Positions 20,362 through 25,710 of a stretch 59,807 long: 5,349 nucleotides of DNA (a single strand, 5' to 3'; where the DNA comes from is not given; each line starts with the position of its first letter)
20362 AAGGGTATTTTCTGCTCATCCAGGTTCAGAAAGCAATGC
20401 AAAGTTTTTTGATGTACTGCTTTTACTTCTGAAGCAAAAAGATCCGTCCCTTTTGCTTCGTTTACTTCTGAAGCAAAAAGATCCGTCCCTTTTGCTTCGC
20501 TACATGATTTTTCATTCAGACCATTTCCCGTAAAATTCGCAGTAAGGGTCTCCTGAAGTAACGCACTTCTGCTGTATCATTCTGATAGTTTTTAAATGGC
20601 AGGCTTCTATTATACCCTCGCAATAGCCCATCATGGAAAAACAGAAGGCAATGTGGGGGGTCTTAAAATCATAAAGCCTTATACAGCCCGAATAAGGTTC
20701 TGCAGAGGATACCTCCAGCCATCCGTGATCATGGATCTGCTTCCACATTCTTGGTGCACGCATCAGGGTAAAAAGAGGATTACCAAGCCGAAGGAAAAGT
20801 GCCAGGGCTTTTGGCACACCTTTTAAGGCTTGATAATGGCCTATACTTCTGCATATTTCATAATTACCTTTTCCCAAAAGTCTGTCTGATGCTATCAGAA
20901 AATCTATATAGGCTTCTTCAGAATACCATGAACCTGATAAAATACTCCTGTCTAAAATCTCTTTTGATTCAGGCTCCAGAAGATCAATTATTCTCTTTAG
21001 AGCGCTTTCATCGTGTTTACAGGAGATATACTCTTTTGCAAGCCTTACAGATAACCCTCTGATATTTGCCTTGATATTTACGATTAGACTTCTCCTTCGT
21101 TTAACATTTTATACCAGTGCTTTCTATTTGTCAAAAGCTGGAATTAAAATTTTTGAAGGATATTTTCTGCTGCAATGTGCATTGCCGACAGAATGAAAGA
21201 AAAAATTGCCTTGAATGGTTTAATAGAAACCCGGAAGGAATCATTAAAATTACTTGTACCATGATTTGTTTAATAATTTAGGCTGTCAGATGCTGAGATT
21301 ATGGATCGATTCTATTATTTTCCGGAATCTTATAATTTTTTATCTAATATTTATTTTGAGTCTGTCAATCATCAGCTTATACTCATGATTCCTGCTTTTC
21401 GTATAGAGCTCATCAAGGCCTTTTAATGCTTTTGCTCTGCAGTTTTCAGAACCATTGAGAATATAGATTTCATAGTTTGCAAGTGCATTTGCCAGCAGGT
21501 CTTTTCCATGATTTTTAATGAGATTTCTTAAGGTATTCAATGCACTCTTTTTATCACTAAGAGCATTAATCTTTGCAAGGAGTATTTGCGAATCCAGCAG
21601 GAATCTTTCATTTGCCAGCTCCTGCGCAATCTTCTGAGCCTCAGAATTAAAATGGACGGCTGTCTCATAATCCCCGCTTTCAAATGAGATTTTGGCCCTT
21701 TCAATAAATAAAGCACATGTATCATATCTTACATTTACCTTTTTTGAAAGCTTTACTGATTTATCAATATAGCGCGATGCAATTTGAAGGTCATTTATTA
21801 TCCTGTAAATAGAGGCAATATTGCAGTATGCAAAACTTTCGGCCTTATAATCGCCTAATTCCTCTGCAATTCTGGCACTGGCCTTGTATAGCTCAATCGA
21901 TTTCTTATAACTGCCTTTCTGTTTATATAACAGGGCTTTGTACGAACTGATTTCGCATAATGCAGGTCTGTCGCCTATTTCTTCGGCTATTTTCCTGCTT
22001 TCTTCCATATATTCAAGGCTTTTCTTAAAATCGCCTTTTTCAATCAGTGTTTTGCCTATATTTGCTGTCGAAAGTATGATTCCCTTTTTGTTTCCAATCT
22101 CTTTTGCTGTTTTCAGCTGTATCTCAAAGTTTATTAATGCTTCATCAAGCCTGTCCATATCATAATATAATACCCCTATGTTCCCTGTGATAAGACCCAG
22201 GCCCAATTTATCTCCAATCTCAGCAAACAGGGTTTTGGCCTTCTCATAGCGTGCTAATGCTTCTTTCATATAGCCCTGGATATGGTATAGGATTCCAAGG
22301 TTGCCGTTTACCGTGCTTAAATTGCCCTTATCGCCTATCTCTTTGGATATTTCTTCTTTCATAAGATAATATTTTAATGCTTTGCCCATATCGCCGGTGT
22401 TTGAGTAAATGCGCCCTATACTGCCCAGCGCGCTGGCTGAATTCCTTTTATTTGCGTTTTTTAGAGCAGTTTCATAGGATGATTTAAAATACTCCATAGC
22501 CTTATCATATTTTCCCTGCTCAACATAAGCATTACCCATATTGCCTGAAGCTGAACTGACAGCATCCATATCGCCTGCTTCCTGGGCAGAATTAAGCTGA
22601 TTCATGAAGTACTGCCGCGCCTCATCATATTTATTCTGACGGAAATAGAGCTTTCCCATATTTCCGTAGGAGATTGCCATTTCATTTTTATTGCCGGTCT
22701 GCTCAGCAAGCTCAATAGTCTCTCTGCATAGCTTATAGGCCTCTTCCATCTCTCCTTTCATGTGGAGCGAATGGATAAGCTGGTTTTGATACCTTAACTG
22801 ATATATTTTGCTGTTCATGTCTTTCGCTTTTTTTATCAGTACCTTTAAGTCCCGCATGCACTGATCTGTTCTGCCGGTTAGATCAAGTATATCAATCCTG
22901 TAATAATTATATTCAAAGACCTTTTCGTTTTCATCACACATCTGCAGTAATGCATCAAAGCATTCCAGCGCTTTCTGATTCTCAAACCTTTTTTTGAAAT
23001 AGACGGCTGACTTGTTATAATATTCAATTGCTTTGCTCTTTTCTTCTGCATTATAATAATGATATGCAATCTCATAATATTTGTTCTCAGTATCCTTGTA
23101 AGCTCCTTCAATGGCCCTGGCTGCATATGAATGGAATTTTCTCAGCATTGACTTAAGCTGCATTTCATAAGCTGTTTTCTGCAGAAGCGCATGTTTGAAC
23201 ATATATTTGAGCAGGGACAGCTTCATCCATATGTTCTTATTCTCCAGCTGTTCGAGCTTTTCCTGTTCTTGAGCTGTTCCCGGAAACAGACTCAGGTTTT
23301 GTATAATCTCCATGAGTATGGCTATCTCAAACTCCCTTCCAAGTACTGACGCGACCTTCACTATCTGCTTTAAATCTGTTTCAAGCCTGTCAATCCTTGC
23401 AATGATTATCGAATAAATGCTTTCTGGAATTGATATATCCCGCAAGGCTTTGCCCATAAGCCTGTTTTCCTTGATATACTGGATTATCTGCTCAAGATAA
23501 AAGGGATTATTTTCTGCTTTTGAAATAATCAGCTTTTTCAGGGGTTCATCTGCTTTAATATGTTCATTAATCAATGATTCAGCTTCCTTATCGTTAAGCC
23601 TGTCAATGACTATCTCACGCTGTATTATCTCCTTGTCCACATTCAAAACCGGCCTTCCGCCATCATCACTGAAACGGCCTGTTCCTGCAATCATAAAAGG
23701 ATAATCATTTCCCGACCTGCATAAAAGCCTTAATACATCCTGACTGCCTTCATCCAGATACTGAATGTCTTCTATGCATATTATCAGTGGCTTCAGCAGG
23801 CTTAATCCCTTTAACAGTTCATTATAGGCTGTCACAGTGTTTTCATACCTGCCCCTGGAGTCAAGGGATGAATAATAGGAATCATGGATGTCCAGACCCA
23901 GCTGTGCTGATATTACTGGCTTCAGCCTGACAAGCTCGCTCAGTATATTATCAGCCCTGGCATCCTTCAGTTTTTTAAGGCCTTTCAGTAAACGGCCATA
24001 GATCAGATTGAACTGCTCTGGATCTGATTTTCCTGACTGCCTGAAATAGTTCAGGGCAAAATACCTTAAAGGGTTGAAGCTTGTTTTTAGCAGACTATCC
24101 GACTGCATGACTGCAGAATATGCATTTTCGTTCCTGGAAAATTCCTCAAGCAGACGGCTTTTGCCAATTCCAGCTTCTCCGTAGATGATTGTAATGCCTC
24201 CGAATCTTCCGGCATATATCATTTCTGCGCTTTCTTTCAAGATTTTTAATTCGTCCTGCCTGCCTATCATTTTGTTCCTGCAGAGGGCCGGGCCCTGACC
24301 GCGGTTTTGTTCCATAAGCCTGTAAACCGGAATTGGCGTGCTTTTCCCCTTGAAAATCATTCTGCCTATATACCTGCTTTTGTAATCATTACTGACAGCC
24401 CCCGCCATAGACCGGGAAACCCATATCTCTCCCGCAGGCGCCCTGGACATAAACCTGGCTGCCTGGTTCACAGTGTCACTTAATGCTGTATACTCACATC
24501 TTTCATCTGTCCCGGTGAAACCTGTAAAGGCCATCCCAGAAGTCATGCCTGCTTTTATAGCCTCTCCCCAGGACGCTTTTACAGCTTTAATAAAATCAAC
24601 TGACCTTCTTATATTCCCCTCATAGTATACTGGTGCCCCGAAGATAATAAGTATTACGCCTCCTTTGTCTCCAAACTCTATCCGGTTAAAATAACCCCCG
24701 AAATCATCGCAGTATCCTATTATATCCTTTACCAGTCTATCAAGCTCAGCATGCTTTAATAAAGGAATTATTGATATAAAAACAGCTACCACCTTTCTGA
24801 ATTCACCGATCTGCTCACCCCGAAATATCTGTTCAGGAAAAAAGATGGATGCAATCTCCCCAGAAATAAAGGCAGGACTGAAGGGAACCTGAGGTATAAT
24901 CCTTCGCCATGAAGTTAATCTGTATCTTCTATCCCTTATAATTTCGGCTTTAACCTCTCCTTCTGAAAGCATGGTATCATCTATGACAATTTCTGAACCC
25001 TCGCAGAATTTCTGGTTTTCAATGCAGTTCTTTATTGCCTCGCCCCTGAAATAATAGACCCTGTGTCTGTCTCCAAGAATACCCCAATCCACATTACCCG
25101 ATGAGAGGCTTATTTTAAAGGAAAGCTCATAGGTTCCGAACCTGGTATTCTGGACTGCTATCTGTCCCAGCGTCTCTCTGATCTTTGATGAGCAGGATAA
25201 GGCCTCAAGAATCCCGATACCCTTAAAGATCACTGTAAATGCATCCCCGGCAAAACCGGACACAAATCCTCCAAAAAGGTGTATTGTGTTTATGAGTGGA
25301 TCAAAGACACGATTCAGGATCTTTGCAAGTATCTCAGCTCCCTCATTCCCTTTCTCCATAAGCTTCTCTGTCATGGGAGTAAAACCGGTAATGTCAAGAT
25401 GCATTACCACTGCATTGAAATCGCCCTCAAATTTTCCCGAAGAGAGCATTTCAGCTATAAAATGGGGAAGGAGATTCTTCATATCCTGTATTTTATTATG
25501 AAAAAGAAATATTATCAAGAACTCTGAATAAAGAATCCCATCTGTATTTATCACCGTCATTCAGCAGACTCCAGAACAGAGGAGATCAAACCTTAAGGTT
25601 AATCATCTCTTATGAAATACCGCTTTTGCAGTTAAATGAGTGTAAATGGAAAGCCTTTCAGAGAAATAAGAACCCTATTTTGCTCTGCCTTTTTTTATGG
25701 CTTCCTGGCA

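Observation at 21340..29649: Tandem pair of giant cyclase / STAND-NTPase / TPR proteins, a candidate sensor-effector or defence-like module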

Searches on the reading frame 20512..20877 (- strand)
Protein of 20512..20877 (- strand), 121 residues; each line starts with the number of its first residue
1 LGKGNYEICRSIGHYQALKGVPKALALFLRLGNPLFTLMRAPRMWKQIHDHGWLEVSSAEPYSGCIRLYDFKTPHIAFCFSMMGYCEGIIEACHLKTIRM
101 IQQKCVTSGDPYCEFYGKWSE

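Call 10: search_protein_families(library=pfam, proteins=[window:20512-20877:-], max_evalue=0.001)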
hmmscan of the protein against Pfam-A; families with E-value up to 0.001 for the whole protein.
window:20512-20877:- (121 aa): 1 family
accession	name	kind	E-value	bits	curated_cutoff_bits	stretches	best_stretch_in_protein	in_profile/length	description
PF02830.23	V4R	-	0.0009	19.7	31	0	67-115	10-58/62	V4R domain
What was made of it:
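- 20512..20877 (-): Small V4R-like gene (121 aa) 462 bp downstream of gene 1. It is kept next to the gene 1 orthologue in the closest relative. It was not found beside any other family member in the loci held (up to 10 kb each side), so it is a possible lineage-specific partner and not a demonstrated part. Pfam V4R E 9e-4, below cut-off (call 10).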

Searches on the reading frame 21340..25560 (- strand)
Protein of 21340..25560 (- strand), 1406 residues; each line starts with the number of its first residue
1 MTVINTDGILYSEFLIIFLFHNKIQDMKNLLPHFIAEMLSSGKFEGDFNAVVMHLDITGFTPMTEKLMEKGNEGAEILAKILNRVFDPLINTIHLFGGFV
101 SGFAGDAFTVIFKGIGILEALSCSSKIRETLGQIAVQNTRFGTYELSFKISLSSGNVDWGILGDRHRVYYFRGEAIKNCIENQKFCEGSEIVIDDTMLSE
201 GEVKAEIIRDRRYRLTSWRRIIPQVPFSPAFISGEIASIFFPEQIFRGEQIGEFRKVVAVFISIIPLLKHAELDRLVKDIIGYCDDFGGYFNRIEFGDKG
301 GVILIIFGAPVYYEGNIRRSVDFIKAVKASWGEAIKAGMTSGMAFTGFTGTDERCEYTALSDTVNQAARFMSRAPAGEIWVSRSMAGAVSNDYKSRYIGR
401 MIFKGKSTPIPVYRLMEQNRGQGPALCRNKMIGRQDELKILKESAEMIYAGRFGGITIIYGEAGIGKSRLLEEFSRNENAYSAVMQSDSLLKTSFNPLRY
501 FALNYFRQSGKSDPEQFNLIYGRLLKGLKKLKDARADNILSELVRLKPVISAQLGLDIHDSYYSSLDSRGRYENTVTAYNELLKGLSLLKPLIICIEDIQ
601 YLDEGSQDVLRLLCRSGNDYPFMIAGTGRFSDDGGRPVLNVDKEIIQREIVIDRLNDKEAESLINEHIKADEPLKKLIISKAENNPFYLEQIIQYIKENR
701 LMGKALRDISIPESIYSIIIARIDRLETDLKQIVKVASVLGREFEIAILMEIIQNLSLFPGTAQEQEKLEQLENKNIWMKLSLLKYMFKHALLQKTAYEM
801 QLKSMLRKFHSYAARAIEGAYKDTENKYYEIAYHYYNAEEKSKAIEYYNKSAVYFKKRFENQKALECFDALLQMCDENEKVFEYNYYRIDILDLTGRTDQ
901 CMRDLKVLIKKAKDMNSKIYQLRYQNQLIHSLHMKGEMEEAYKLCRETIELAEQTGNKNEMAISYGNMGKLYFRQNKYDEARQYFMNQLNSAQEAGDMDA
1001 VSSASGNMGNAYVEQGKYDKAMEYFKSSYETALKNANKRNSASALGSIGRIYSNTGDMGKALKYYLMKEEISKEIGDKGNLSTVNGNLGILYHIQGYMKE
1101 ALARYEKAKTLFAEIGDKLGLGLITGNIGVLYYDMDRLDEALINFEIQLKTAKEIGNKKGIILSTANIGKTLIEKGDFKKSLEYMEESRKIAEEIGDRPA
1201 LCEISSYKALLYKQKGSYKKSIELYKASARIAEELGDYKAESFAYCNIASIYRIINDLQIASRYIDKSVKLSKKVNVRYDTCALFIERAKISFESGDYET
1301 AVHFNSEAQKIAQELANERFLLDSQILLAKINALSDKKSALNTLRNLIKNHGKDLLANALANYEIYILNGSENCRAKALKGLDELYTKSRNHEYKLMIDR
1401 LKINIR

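Call 5: search_protein_families(library=pfam, proteins=[window:21340-25560:-], max_evalue=0.01)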
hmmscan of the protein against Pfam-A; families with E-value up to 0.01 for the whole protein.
window:21340-25560:- (1406 aa): 16 families
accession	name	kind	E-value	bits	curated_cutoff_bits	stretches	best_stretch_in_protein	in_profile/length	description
PF13424.12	TPR_12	-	6.1e-46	155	30.1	5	923-985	4-68/77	Tetratricopeptide repeat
PF17874.7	TPR_MalT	-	3.8e-23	82.8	45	3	899-1027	60-186/336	MalT-like TPR region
PF07719.23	TPR_2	-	1.3e-22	78.4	27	0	964-985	3-24/34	Tetratricopeptide repeat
PF00515.34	TPR_1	-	8.4e-21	73.3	27.8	2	1006-1026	5-25/34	Tetratricopeptide repeat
PF13374.12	TPR_10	-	1.5e-17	63.4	27.5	0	963-985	3-25/42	Tetratricopeptide repeat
PF13181.12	TPR_8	-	3.4e-17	61.5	25.7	1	1006-1030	5-29/34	Tetratricopeptide repeat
PF13176.12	TPR_7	-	6e-17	60.7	27.9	0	1006-1035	3-32/36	Tetratricopeptide repeat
PF13191.12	AAA_16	-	1.2e-13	52.3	32.6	1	431-619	2-161/167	AAA ATPase domain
PF00211.25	Guanylate_cyc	-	4.1e-09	36.7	21.9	1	334-408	101-175/183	Adenylate and Guanylate cyclase catalytic domain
PF13414.12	TPR_11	-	8.6e-05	22.6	26.8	0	1009-1023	1-15/42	TPR repeat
PF13432.12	TPR_16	-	0.0001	23.1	32.7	1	968-1027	3-56/65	Tetratricopeptide repeat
PF13431.12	TPR_17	-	0.00016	22.2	24.4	0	963-983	14-34/34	Tetratricopeptide repeat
PF13401.12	AAA_22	-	0.00017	22.3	27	1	455-627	6-123/130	AAA domain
PF13428.12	TPR_14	-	0.00029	21.7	23.5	0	1008-1030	7-29/44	Tetratricopeptide repeat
PF13174.12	TPR_6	-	0.0011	20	26.3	0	1008-1026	6-24/33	Tetratricopeptide repeat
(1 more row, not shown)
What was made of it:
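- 22993..24270 (-): Gene 1 STAND P-loop NTPase with helical arm (aa ~405-830). Walker A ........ at 24157-24180; Walker B IICIED at 23767-23784. Conserved NPFYxEQ, RIDRL and F-H-ALL-x-x-YE motifs are shared with ADCY10. AAA_16 (call 5).
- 21343..22992 (-): Gene 1 TPR region: about 9 units with a 40-aa period, plus a C-terminal helical extension. TPR_12 and TPR_MalT (call 5).
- On STAND NTPases, MalT clade: AAA_16 and TPR_MalT score above their cut-offs (call 5).
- Checked: Pfam finds Guanylate_cyc, AAA_16 and TPR families in both proteins (call 5).
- TPR_MalT scores above its cut-off (call 5).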

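Call 6: search_protein_families(library=padloc, proteins=[window:21340-25560:-], max_evalue=0.01)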
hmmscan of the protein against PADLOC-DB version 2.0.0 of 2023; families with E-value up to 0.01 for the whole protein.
window:21340-25560:- (1406 aa): 2 families
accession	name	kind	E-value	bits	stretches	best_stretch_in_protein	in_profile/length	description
PDLC01169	TPR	-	7.3e-23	79.2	4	957-1053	104-200/252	TPR repeats containing protein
PDLC00734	PycC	-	8.9e-08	29.6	1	333-396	283-351/374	Pycsar cyclase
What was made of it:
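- There are no Avs, bNACHT, CBASS or full PycC model hits (call 6).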

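Call 7: search_protein_families(library=ncbifam, proteins=[window:21340-25560:-], max_evalue=0.01)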
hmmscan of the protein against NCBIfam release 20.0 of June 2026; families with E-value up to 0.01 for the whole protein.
window:21340-25560:- (1406 aa): 12 families
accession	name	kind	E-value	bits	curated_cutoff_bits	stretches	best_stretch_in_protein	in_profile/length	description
TIGR03903.1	TOMM_kin_cyc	equivalog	9.1e-43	146.3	705.75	1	331-990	385-1044/1267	TOMM system kinase/cyclase fusion protein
NF053520.1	HK_Porph_FimS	equivalog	5.2e-24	84.5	600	3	1088-1236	130-278/618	sensor histidine kinase FimS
NF041717.1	HaaA_phane_TPR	equivalog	4.7e-17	61.4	1125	2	1042-1214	672-844/882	cyclophane-containing RiPP biosynthesis TPR protein HaaT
NF053617.1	SARPRegAfsRStmc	equivalog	1.7e-16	59.4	1430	2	989-1196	763-970/986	SARP-family global regulator AfsR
NF053720.1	NsdA_fam_reg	subfamily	4e-12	46.3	75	2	971-1062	210-301/432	NsdA family TPR-like regulatory protein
NF040586.1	FxSxx_TPR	equivalog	5.3e-12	45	300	1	918-1064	424-578/830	FxSxx-COOH system tetratricopeptide repeat protein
NF033762.1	social_mot_Tgl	equivalog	5.1e-10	39.1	225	2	932-1107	41-195/252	social motility TPR repeat lipoprotein Tgl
NF053779.1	BT3442_fam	equivalog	3.9e-09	35.8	940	1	950-1108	90-248/563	BT3442 family protein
NF052312.1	T9SS_PorW_SprE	equivalog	2.3e-06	26.6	250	2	859-994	230-361/716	type IX secretion system periplasmic lipoprotein PorW/SprE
NF050130.1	TransRepNsdA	equivalog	0.0022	16.6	830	1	980-1077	245-342/480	transcriptional repressor NsdA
NF047654.1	DiguCycDgcRLepto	equivalog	0.0036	16.3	500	1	98-157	206-265/295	diguanylate cyclase DgcR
TIGR00540.1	TPR_hemY_coli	hypoth_equivalog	0.0053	15.6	142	0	1008-1065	332-382/385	heme biosynthesis-associated TPR protein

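Call 52: list_cluster_members(proteins=[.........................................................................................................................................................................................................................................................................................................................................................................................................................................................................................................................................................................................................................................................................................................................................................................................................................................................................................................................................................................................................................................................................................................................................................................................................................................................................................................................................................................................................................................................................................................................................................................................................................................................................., window:21343-25482:-, window:21343-25560:-, window:25678-29649:-, window:20515-20877:-])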
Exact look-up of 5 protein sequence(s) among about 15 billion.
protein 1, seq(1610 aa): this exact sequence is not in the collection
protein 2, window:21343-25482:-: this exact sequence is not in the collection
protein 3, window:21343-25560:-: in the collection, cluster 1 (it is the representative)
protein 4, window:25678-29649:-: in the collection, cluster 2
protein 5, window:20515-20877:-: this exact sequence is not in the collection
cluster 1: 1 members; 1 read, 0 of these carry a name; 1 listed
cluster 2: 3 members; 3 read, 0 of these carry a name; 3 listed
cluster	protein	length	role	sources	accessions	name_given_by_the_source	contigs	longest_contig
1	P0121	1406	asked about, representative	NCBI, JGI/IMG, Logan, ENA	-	-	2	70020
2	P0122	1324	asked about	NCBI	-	-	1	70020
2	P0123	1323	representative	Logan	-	-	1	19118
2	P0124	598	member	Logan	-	-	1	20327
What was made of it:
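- Tried and rejected: Exact look-up of a from-memory human ADCY10 sequence (call 52).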

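Call 53: find_encoding_contigs(protein=P0123, flank=10000, max_places=4)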
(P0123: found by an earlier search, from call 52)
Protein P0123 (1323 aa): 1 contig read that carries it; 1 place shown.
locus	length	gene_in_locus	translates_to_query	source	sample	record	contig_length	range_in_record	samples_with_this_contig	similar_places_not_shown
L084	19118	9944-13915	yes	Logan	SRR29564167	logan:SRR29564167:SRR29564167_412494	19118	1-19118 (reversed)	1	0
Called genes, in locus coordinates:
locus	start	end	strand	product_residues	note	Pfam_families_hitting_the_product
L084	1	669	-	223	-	?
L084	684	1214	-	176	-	PF01966:HD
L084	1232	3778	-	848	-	PF04002:RadC (weak), PF00270:DEAD (faint), PF04851:ResIII (faint), PF13307:Helicase_C_2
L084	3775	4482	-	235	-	PF00535:Glycos_transf_2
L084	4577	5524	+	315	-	PF03116:NQR2_RnfD_RnfE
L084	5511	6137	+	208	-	PF04205:FMN_bind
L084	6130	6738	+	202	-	PF02508:Rnf-Nqr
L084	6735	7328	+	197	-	PF02508:Rnf-Nqr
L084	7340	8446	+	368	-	PF00111:Fer2, PF00970:FAD_binding_6, PF00175:NAD_binding_1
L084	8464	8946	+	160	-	-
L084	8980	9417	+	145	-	-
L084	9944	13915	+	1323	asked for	PF13191:AAA_16, PF24885:TPR_NPHP3, PF13424:TPR_12, PF13374:TPR_10, PF13424:TPR_12, PF13374:TPR_10, PF24885:TPR_NPHP3, PF13374:TPR_10, +29 more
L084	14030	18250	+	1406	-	PF00211:Guanylate_cyc (faint), PF13191:AAA_16, PF13181:TPR_8 (faint), PF00515:TPR_1 (faint), PF07719:TPR_2 (faint), PF13424:TPR_12, PF17874:TPR_MalT, PF13424:TPR_12, +2 more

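Call 54: find_encoding_contigs(protein=P0121, flank=10000, max_places=4)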
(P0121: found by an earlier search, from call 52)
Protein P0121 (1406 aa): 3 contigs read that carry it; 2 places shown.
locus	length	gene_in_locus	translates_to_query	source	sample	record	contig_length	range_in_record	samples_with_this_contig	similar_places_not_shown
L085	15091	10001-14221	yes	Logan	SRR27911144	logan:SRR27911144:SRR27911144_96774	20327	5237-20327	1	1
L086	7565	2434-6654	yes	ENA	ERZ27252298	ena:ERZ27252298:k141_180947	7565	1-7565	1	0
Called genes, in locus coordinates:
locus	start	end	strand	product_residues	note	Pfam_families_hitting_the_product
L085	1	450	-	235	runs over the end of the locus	PF00535:Glycos_transf_2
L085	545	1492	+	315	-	PF03116:NQR2_RnfD_RnfE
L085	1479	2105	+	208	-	PF04205:FMN_bind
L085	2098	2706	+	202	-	PF02508:Rnf-Nqr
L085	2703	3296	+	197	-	PF02508:Rnf-Nqr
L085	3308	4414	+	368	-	PF00111:Fer2, PF00970:FAD_binding_6, PF00175:NAD_binding_1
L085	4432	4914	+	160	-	-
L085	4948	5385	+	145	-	-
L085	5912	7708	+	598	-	PF00211:Guanylate_cyc (faint), PF13191:AAA_16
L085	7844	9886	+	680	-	-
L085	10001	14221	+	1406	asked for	PF00211:Guanylate_cyc (faint), PF13191:AAA_16, PF13181:TPR_8 (faint), PF00515:TPR_1 (faint), PF07719:TPR_2 (faint), PF13424:TPR_12, PF17874:TPR_MalT, PF13424:TPR_12, +2 more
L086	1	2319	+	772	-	?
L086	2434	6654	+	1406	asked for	PF00211:Guanylate_cyc (faint), PF13191:AAA_16, PF13181:TPR_8 (faint), PF00515:TPR_1 (faint), PF07719:TPR_2 (faint), PF13424:TPR_12, PF17874:TPR_MalT, PF13424:TPR_12, +2 more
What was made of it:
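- In one population gene 2 is called as two ORFs while gene 1 stays intact (call 54).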
